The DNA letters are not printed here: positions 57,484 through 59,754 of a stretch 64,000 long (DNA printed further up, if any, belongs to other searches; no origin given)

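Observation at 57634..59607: Secreted ankyrin-repeat array fused to a metallo-beta-lactamase-fold hydrolase domain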

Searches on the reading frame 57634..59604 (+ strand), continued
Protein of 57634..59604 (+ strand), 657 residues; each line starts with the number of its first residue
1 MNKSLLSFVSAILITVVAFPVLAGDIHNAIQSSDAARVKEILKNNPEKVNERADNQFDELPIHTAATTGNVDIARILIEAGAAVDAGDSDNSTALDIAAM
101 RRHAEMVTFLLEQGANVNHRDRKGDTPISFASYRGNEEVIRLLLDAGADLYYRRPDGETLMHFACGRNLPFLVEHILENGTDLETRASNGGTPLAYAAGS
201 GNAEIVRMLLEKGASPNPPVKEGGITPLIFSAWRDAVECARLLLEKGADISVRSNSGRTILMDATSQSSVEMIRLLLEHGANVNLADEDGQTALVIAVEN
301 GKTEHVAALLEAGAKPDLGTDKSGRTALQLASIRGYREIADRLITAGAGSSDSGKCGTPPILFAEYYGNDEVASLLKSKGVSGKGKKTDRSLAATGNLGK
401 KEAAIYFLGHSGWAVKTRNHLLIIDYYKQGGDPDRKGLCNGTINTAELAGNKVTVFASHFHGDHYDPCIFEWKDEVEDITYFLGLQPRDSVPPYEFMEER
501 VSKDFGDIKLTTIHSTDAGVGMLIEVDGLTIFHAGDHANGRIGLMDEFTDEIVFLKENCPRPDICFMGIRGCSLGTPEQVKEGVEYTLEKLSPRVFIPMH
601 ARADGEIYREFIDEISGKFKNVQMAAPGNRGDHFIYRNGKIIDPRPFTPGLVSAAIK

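Call 22: find_homologous_proteins(query=window:57634-59604:+, max_evalue=1e-60)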
Query window:57634-59604:+ (657 aa): 330 proteins with E <= 1e-60 among 8000 candidates; the best 120 are listed.
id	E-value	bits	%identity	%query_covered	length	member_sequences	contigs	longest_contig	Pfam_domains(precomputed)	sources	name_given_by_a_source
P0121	0.0e+0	1030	69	99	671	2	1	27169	PF13606.13,PF13857.13,PF23745.2,PF12796.14,PF00023.37,PF13637.13,PF13483.13,PF24521.3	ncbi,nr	ncbi:MAG: ankyrin repeat domain-containing protein [Bacteroidales bacterium]|nr:ankyrin repeat domai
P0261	0.0e+0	1027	69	99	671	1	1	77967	PF13606.13,PF13857.13,PF23745.2,PF12796.14,PF00023.37,PF13637.13,PF13483.13,PF24521.3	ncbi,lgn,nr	ncbi:MAG: ankyrin repeat domain-containing protein [Candidatus Krumholzibacteriota bacterium]|nr:ank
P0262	1.4e-278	944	64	100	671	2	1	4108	PF13606.13,PF13857.13,PF23745.2,PF12796.14,PF00023.37,PF13637.13,PF24521.3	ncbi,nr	ncbi:MAG TPA: ankyrin repeat domain-containing protein [Candidatus Krumholzibacterium sp.]|nr:ankyri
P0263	8.2e-260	882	61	100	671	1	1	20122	PF13606.13,PF13857.13,PF23745.2,PF12796.14,PF00023.37,PF13637.13,PF24521.3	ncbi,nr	ncbi:MAG: ankyrin repeat domain-containing protein [Candidatus Krumholzibacteria bacterium]|nr:ankyr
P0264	2.7e-258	877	60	97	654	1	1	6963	PF13606.13,PF13857.13,PF23745.2,PF12796.14,PF00023.37,PF13637.13,PF13483.13,PF24521.3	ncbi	-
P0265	3.1e-258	877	60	98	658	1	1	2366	PF13606.13,PF13857.13,PF23745.2,PF12796.14,PF00023.37,PF13637.13,PF13483.13,PF24521.3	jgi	-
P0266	9.7e-257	872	60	98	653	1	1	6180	PF13606.13,PF13857.13,PF23745.2,PF12796.14,PF00023.37,PF13637.13,PF24521.3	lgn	-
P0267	3.1e-256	870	59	98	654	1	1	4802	PF13606.13,PF13857.13,PF23745.2,PF12796.14,PF00023.37,PF13637.13,PF13483.13,PF24521.3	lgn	-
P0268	2.8e-255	867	60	96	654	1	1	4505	PF13606.13,PF13857.13,PF23745.2,PF12796.14,PF00023.37,PF13637.13,PF24521.3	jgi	-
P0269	2.0e-254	864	59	97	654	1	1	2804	PF13606.13,PF13857.13,PF23745.2,PF12796.14,PF00023.37,PF13637.13,PF24521.3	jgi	jgi:ankyrin repeat protein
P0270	2.2e-254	864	61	95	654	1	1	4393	PF13606.13,PF13857.13,PF23745.2,PF12796.14,PF00023.37,PF13637.13,PF13483.13,PF24521.3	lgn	-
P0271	2.6e-254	864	58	98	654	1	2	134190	PF13606.13,PF13857.13,PF23745.2,PF12796.14,PF00023.37,PF13637.13,PF13483.13,PF24521.3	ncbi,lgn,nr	ncbi:MAG: hypothetical protein GTO29_14720 [Candidatus Latescibacteria bacterium]|nr:hypothetical pr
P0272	7.2e-254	862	59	100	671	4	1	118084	PF13606.13,PF13857.13,PF23745.2,PF12796.14,PF00023.37,PF13637.13,PF13483.13,PF24521.3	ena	-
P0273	9.4e-254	862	58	98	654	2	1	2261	PF13606.13,PF13857.13,PF23745.2,PF12796.14,PF00023.37,PF13637.13,PF13483.13,PF24521.3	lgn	-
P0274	1.4e-253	861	60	97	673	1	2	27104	PF13606.13,PF13857.13,PF23745.2,PF12796.14,PF00023.37,PF13637.13,PF13483.13,PF24521.3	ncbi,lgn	-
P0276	4.1e-252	856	59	98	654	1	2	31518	PF13606.13,PF13857.13,PF23745.2,PF12796.14,PF00023.37,PF13637.13,PF13483.13,PF24521.3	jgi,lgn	jgi:ankyrin repeat protein/L-ascorbate metabolism protein UlaG (beta-lactamase superfamily)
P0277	3.1e-251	853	59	97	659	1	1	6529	PF13606.13,PF13857.13,PF23745.2,PF12796.14,PF00023.37,PF13637.13,PF13483.13,PF24521.3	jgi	jgi:ankyrin repeat protein/L-ascorbate metabolism protein UlaG (beta-lactamase superfamily)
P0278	6.5e-251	852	59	98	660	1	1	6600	PF13606.13,PF13857.13,PF23745.2,PF12796.14,PF00023.37,PF13637.13,PF13483.13,PF24521.3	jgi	jgi:ankyrin repeat protein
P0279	7.5e-251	852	58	98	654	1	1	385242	PF13606.13,PF13857.13,PF12796.14,PF00023.37,PF13637.13,PF13483.13,PF24521.3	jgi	jgi:ankyrin repeat protein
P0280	9.3e-251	852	57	98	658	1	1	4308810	PF13606.13,PF13857.13,PF23745.2,PF12796.14,PF00023.37,PF13637.13,PF13483.13,PF24521.3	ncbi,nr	ncbi:MAG: ankyrin repeat domain-containing protein [Candidatus Latescibacterota bacterium]|nr:MAG: a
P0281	1.0e-249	848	59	98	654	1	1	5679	PF13606.13,PF13857.13,PF23745.2,PF12796.14,PF00023.37,PF13637.13,PF13483.13,PF24521.3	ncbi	-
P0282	1.1e-248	845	59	99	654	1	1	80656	PF13606.13,PF13857.13,PF23745.2,PF12796.14,PF00023.37,PF13637.13,PF13483.13,PF24521.3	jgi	jgi:ankyrin repeat protein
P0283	1.4e-247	841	57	98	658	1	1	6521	PF13606.13,PF13857.13,PF12796.14,PF00023.37,PF13637.13,PF13483.13,PF24521.3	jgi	jgi:ankyrin repeat protein/L-ascorbate metabolism protein UlaG (beta-lactamase superfamily)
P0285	1.3e-246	838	57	98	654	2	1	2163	PF13606.13,PF13857.13,PF23745.2,PF12796.14,PF00023.37,PF13637.13,PF13483.13,PF24521.3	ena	-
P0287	8.8e-246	835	59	95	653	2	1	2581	PF13606.13,PF13857.13,PF23745.2,PF12796.14,PF00023.37,PF13637.13,PF13483.13,PF24521.3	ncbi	-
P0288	1.1e-245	835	58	98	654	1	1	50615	PF13606.13,PF13857.13,PF23745.2,PF12796.14,PF00023.37,PF13637.13,PF13483.13,PF24521.3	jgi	jgi:ankyrin repeat protein/L-ascorbate metabolism protein UlaG (beta-lactamase superfamily)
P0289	1.9e-245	834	58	96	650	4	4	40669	PF13606.13,PF13857.13,PF23745.2,PF12796.14,PF00023.37,PF13637.13,PF13483.13,PF24521.3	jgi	jgi:ankyrin repeat protein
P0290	3.8e-244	830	58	98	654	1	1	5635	PF13606.13,PF13857.13,PF23745.2,PF12796.14,PF00023.37,PF13637.13,PF13483.13,PF24521.3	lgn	-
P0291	6.5e-244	829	58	97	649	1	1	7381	PF13606.13,PF13857.13,PF23745.2,PF12796.14,PF00023.37,PF13637.13,PF13483.13,PF24521.3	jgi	jgi:ankyrin repeat protein/L-ascorbate metabolism protein UlaG (beta-lactamase superfamily)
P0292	1.9e-241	821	57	96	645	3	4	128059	PF13606.13,PF13857.13,PF23745.2,PF12796.14,PF00023.37,PF13637.13,PF13483.13,PF24521.3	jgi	jgi:ankyrin repeat protein/L-ascorbate metabolism protein UlaG (beta-lactamase superfamily)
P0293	3.6e-241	820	56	98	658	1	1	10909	PF13606.13,PF13857.13,PF23745.2,PF12796.14,PF00023.37,PF13637.13,PF13483.13,PF24521.3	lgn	-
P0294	6.2e-241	819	57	98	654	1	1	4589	PF13606.13,PF13857.13,PF23745.2,PF12796.14,PF00023.37,PF13637.13,PF13483.13,PF24521.3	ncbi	ncbi:MAG: ankyrin repeat domain-containing protein [Candidatus Latescibacterota bacterium]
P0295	7.2e-241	819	58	96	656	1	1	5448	PF13606.13,PF13857.13,PF23745.2,PF12796.14,PF00023.37,PF13637.13,PF13483.13,PF24521.3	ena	-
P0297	1.2e-240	818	58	98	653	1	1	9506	PF13606.13,PF13857.13,PF23745.2,PF12796.14,PF00023.37,PF13637.13,PF13483.13,PF24521.3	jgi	jgi:ankyrin repeat protein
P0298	1.5e-240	818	56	98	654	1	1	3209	PF13606.13,PF13857.13,PF12796.14,PF00023.37,PF13637.13,PF13483.13,PF24521.3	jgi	jgi:ankyrin repeat protein/L-ascorbate metabolism protein UlaG (beta-lactamase superfamily)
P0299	6.1e-240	816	58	98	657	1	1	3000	PF13606.13,PF13857.13,PF23745.2,PF12796.14,PF00023.37,PF13637.13,PF13483.13,PF24521.3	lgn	-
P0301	1.5e-239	815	57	98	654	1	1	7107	PF13606.13,PF13857.13,PF23745.2,PF12796.14,PF00023.37,PF13637.13,PF13483.13,PF24521.3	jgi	jgi:ankyrin repeat protein/L-ascorbate metabolism protein UlaG (beta-lactamase superfamily)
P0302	2.9e-239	814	56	96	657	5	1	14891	PF13606.13,PF13857.13,PF23745.2,PF12796.14,PF00023.37,PF13637.13,PF13483.13,PF24521.3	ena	-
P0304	1.3e-236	805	56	98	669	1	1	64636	PF13606.13,PF13857.13,PF23745.2,PF12796.14,PF00023.37,PF13637.13,PF13483.13,PF24521.3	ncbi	-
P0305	9.0e-235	799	62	88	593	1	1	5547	PF13606.13,PF13857.13,PF23745.2,PF12796.14,PF00023.37,PF13637.13,PF13483.13,PF24521.3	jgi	jgi:ankyrin repeat protein/L-ascorbate metabolism protein UlaG (beta-lactamase superfamily)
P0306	1.7e-234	798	57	95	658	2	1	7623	PF13606.13,PF13857.13,PF23745.2,PF12796.14,PF00023.37,PF13637.13,PF13483.13,PF24521.3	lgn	-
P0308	1.0e-229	782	53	98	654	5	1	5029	PF13606.13,PF13857.13,PF23745.2,PF12796.14,PF00023.37,PF13637.13,PF13483.13,PF24521.3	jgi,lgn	jgi:ankyrin repeat protein/L-ascorbate metabolism protein UlaG (beta-lactamase superfamily)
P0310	1.0e-224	766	54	99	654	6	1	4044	PF13606.13,PF13857.13,PF23745.2,PF12796.14,PF00023.37,PF13637.13,PF13483.13,PF24521.3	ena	-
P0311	5.4e-222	757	52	99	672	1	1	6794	PF13606.13,PF13857.13,PF23745.2,PF12796.14,PF00023.37,PF13637.13,PF13483.13,PF24521.3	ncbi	-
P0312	3.3e-221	754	55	96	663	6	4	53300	PF13606.13,PF13857.13,PF23745.2,PF12796.14,PF00023.37,PF13637.13,PF13483.13,PF24521.3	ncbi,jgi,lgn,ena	-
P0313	7.4e-202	690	54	88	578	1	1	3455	PF13606.13,PF13857.13,PF23745.2,PF12796.14,PF00023.37,PF13637.13,PF13483.13,PF24521.3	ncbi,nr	ncbi:MAG: uncharacterized protein H6Q78_988, partial [Candidatus Krumholzibacteriota bacterium]|nr:u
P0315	3.4e-173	596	46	95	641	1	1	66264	PF13606.13,PF13857.13,PF23745.2,PF12796.14,PF00023.37,PF13637.13,PF13483.13,PF24521.3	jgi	jgi:ankyrin repeat protein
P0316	1.1e-172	594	47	94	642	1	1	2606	PF13606.13,PF13857.13,PF23745.2,PF12796.14,PF00023.37,PF13637.13,PF13483.13,PF24521.3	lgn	-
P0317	3.8e-167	576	45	98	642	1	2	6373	PF13606.13,PF13857.13,PF23745.2,PF12796.14,PF00023.37,PF13637.13,PF13483.13,PF24521.3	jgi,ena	-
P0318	1.4e-165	570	44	96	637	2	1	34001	PF13606.13,PF13857.13,PF23745.2,PF12796.14,PF00023.37,PF13637.13,PF13483.13,PF24521.3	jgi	jgi:ankyrin repeat protein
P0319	5.3e-161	555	44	97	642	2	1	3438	PF13606.13,PF13857.13,PF23745.2,PF12796.14,PF00023.37,PF13637.13,PF13483.13,PF24521.3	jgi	jgi:ankyrin repeat protein/L-ascorbate metabolism protein UlaG (beta-lactamase superfamily)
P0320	5.8e-161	555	43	97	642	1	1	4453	PF13606.13,PF13857.13,PF23745.2,PF12796.14,PF00023.37,PF13637.13,PF13483.13,PF24521.3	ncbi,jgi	-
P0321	5.8e-160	552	42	98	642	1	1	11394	PF13606.13,PF13857.13,PF28177.1,PF23745.2,PF12796.14,PF00023.37,PF13637.13,PF13483.13,PF24521.3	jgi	jgi:ankyrin repeat protein/L-ascorbate metabolism protein UlaG (beta-lactamase superfamily)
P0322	6.1e-160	552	43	96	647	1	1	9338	PF13606.13,PF13857.13,PF23745.2,PF12796.14,PF00023.37,PF13637.13,PF13483.13,PF24521.3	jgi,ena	-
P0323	7.4e-160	552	44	98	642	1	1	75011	PF13606.13,PF13857.13,PF23745.2,PF12796.14,PF00023.37,PF13637.13,PF13483.13,PF24521.3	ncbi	-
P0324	1.0e-159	551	44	98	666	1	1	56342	PF13606.13,PF13857.13,PF23745.2,PF12796.14,PF00023.37,PF13637.13,PF13483.13,PF24521.3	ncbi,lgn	-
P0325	1.2e-159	551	45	96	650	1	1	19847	PF13606.13,PF13857.13,PF23745.2,PF12796.14,PF00023.37,PF13637.13,PF13483.13,PF24521.3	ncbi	-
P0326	5.9e-159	549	44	97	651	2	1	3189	PF13606.13,PF13857.13,PF23745.2,PF12796.14,PF00023.37,PF13637.13,PF13483.13,PF24407.3,PF24521.3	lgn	-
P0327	2.1e-158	547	43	97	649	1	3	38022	PF13606.13,PF13857.13,PF23745.2,PF12796.14,PF00023.37,PF13637.13,PF13483.13,PF24521.3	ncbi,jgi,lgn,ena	-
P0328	2.3e-158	547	43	98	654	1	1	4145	PF13606.13,PF13857.13,PF23745.2,PF12796.14,PF00023.37,PF13637.13,PF13483.13,PF24521.3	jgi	jgi:ankyrin repeat protein/L-ascorbate metabolism protein UlaG (beta-lactamase superfamily)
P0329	9.5e-156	538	43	94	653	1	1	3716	PF13606.13,PF13857.13,PF23745.2,PF12796.14,PF00023.37,PF13637.13,PF13483.13,PF24521.3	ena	-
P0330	2.1e-154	534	44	93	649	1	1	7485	PF13606.13,PF13857.13,PF23745.2,PF12796.14,PF00023.37,PF13637.13,PF13483.13,PF24521.3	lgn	-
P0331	4.8e-154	532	41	98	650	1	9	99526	PF13606.13,PF13857.13,PF12796.14,PF00023.37,PF13637.13,PF13483.13,PF24521.3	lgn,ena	-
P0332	1.0e-153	531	43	97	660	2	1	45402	PF13606.13,PF13857.13,PF23745.2,PF12796.14,PF00023.37,PF13637.13,PF13483.13,PF24521.3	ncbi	-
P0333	5.3e-153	529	43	96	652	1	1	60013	PF13606.13,PF13857.13,PF23745.2,PF12796.14,PF00023.37,PF13637.13,PF13483.13,PF24521.3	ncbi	-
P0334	2.1e-152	527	45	87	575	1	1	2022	PF13606.13,PF13857.13,PF23745.2,PF12796.14,PF00023.37,PF13637.13,PF13483.13,PF24521.3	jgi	jgi:ankyrin repeat protein/L-ascorbate metabolism protein UlaG (beta-lactamase superfamily)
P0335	3.0e-152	526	43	93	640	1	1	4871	PF13606.13,PF13857.13,PF23745.2,PF12796.14,PF00023.37,PF13637.13,PF13483.13,PF24521.3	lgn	-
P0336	8.5e-150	518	43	94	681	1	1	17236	PF13606.13,PF13857.13,PF12796.14,PF00023.37,PF13637.13,PF13483.13,PF24521.3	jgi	jgi:ankyrin repeat protein/L-ascorbate metabolism protein UlaG (beta-lactamase superfamily)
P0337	1.9e-148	514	42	96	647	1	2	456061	PF13606.13,PF13857.13,PF23745.2,PF12796.14,PF00023.37,PF13637.13,PF13483.13,PF24521.3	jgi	jgi:ankyrin repeat protein/L-ascorbate metabolism protein UlaG (beta-lactamase superfamily)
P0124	5.2e-147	509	36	96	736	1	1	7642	PF13606.13,PF13857.13,PF23745.2,PF12796.14,PF00023.37,PF13637.13,PF13483.13,PF24521.3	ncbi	-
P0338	5.4e-146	506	41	97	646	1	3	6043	PF13606.13,PF13857.13,PF12796.14,PF00023.37,PF13637.13,PF13483.13,PF24521.3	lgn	-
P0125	8.0e-146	505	42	94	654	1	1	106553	PF13606.13,PF13857.13,PF12796.14,PF00023.37,PF13637.13,PF13483.13,PF24521.3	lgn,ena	-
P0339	1.6e-145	504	42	97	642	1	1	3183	PF13606.13,PF13857.13,PF23745.2,PF12796.14,PF00023.37,PF13637.13,PF13483.13,PF24521.3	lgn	-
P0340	6.3e-145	502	41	96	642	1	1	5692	PF13606.13,PF13857.13,PF12796.14,PF00023.37,PF13637.13,PF13483.13,PF24521.3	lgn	-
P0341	8.7e-145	502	41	96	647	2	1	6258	PF13606.13,PF13857.13,PF23745.2,PF12796.14,PF00023.37,PF13637.13,PF13483.13,PF24521.3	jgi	jgi:ankyrin repeat protein/L-ascorbate metabolism protein UlaG (beta-lactamase superfamily)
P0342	1.1e-143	498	42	94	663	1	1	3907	PF13606.13,PF13857.13,PF12796.14,PF00023.37,PF13637.13,PF13483.13,PF24521.3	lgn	-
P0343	2.1e-143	497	41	98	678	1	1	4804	PF13606.13,PF13857.13,PF12796.14,PF00023.37,PF13637.13,PF13483.13,PF24521.3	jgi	jgi:ankyrin repeat protein/L-ascorbate metabolism protein UlaG (beta-lactamase superfamily)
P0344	2.1e-143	497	41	98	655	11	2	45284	PF13606.13,PF13857.13,PF12796.14,PF00023.37,PF13637.13,PF13483.13,PF24521.3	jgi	-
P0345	5.8e-143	496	41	97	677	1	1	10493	PF13606.13,PF13857.13,PF23745.2,PF12796.14,PF00023.37,PF13637.13,PF13483.13,PF24521.3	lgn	-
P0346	6.0e-143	496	40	97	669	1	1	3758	PF13606.13,PF13857.13,PF23745.2,PF12796.14,PF00023.37,PF13637.13,PF13483.13,PF24521.3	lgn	-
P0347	4.0e-142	493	36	97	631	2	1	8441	PF13606.13,PF13857.13,PF12796.14,PF00023.37,PF13637.13,PF13483.13,PF24521.3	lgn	-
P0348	4.5e-142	493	42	96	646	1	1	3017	PF13606.13,PF13857.13,PF12796.14,PF00023.37,PF13637.13,PF13483.13,PF24521.3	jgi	jgi:ankyrin repeat protein/L-ascorbate metabolism protein UlaG (beta-lactamase superfamily)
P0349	1.7e-141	491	41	96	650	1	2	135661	PF13606.13,PF13857.13,PF23745.2,PF12796.14,PF00023.37,PF13637.13,PF13483.13,PF24521.3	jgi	jgi:ankyrin repeat protein/L-ascorbate metabolism protein UlaG (beta-lactamase superfamily)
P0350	3.9e-141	490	40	96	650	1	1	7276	PF13606.13,PF13857.13,PF12796.14,PF00023.37,PF13637.13,PF13483.13,PF24521.3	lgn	-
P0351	1.0e-140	488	42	97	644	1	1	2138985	PF13606.13,PF13857.13,PF23745.2,PF12796.14,PF00023.37,PF13637.13,PF13483.13,PF24521.3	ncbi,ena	-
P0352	1.3e-139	485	41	95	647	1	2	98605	PF13606.13,PF13857.13,PF12796.14,PF00023.37,PF13637.13,PF13483.13,PF24521.3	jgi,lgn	jgi:ankyrin repeat protein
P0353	2.9e-139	484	41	97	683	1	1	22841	PF13606.13,PF13857.13,PF23745.2,PF12796.14,PF00023.37,PF13637.13,PF13483.13,PF24521.3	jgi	jgi:ankyrin repeat protein/L-ascorbate metabolism protein UlaG (beta-lactamase superfamily)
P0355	1.1e-138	482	40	97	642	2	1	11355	PF13606.13,PF13857.13,PF12796.14,PF00023.37,PF13637.13,PF13483.13,PF24521.3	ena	-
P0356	3.1e-138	480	34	96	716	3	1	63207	PF13606.13,PF13857.13,PF23745.2,PF12796.14,PF00023.37,PF13637.13,PF13483.13,PF24521.3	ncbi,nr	ncbi:MAG: ankyrin repeat domain-containing protein [candidate division Zixibacteria bacterium]|nr:an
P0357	5.1e-138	479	42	96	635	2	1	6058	PF13606.13,PF13857.13,PF23745.2,PF12796.14,PF00023.37,PF13637.13,PF13483.13,PF24521.3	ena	-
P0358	5.5e-138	479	40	96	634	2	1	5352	PF13606.13,PF13857.13,PF23745.2,PF12796.14,PF00023.37,PF13637.13,PF13483.13,PF24521.3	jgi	jgi:ankyrin repeat protein/L-ascorbate metabolism protein UlaG (beta-lactamase superfamily)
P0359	6.3e-138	479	40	96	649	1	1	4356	PF13606.13,PF13857.13,PF23745.2,PF12796.14,PF00023.37,PF13637.13,PF13483.13,PF24521.3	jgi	-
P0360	6.8e-138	479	41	97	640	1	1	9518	PF13606.13,PF13857.13,PF23745.2,PF12796.14,PF00023.37,PF13637.13,PF13483.13,PF24521.3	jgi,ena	-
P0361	7.3e-138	479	40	96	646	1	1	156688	PF13606.13,PF13857.13,PF23745.2,PF12796.14,PF00023.37,PF13637.13,PF13483.13,PF24521.3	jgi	jgi:uncharacterized protein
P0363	1.5e-137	478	41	96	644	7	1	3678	PF13606.13,PF13857.13,PF12796.14,PF00023.37,PF13637.13,PF13483.13,PF24521.3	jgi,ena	-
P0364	2.2e-137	477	40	96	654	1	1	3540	PF13606.13,PF13857.13,PF12796.14,PF00023.37,PF13637.13,PF13483.13,PF24521.3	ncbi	-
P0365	4.3e-137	476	39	97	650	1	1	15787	PF13606.13,PF13857.13,PF12796.14,PF00023.37,PF13637.13,PF13483.13,PF24521.3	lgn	-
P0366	6.9e-137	476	40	96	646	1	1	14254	PF13606.13,PF13857.13,PF23745.2,PF12796.14,PF00023.37,PF13637.13,PF13483.13,PF24521.3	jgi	jgi:ankyrin repeat protein/L-ascorbate metabolism protein UlaG (beta-lactamase superfamily)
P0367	7.5e-137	476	39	94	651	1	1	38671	PF13606.13,PF13857.13,PF12796.14,PF00023.37,PF13637.13,PF13483.13,PF24521.3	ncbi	-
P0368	1.2e-136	475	40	96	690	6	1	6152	PF13606.13,PF13857.13,PF23745.2,PF12796.14,PF00023.37,PF13637.13,PF13483.13,PF24521.3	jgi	jgi:ankyrin repeat protein/L-ascorbate metabolism protein UlaG (beta-lactamase superfamily)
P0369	3.4e-136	473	40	94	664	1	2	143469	PF13606.13,PF13857.13,PF23745.2,PF12796.14,PF00023.37,PF13637.13,PF13483.13,PF24521.3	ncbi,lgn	-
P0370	4.0e-136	473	37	94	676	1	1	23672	PF13606.13,PF13857.13,PF23745.2,PF12796.14,PF00023.37,PF13637.13,PF13483.13,PF24521.3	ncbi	-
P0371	1.2e-135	472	37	97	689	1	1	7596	PF13606.13,PF13857.13,PF12796.14,PF00023.37,PF13637.13,PF13483.13,PF24521.3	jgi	-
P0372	6.9e-135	469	41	96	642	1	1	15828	PF13606.13,PF13857.13,PF23745.2,PF12796.14,PF00023.37,PF13637.13,PF13483.13,PF24521.3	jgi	jgi:ankyrin repeat protein/L-ascorbate metabolism protein UlaG (beta-lactamase superfamily)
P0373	7.3e-135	469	41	75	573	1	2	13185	PF13606.13,PF13857.13,PF23745.2,PF12796.14,PF00023.37,PF13637.13,PF13483.13,PF24521.3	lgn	-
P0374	1.1e-134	468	40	95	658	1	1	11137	PF12706.14,PF13606.13,PF13857.13,PF12796.14,PF00023.37,PF13637.13,PF13483.13,PF24521.3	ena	-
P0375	2.1e-134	467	41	94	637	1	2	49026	PF13606.13,PF13857.13,PF12796.14,PF00023.37,PF13637.13,PF13483.13,PF24521.3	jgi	jgi:ankyrin repeat protein/L-ascorbate metabolism protein UlaG (beta-lactamase superfamily)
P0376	4.2e-134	466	40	97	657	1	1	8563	PF13606.13,PF13857.13,PF12796.14,PF00023.37,PF13637.13,PF13483.13,PF24521.3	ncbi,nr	ncbi:MAG: hypothetical protein GY838_19470 [bacterium]|nr:hypothetical protein [bacterium]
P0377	4.9e-134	466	35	97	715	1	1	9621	PF13606.13,PF13857.13,PF23745.2,PF12796.14,PF00023.37,PF13637.13,PF13483.13,PF24521.3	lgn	-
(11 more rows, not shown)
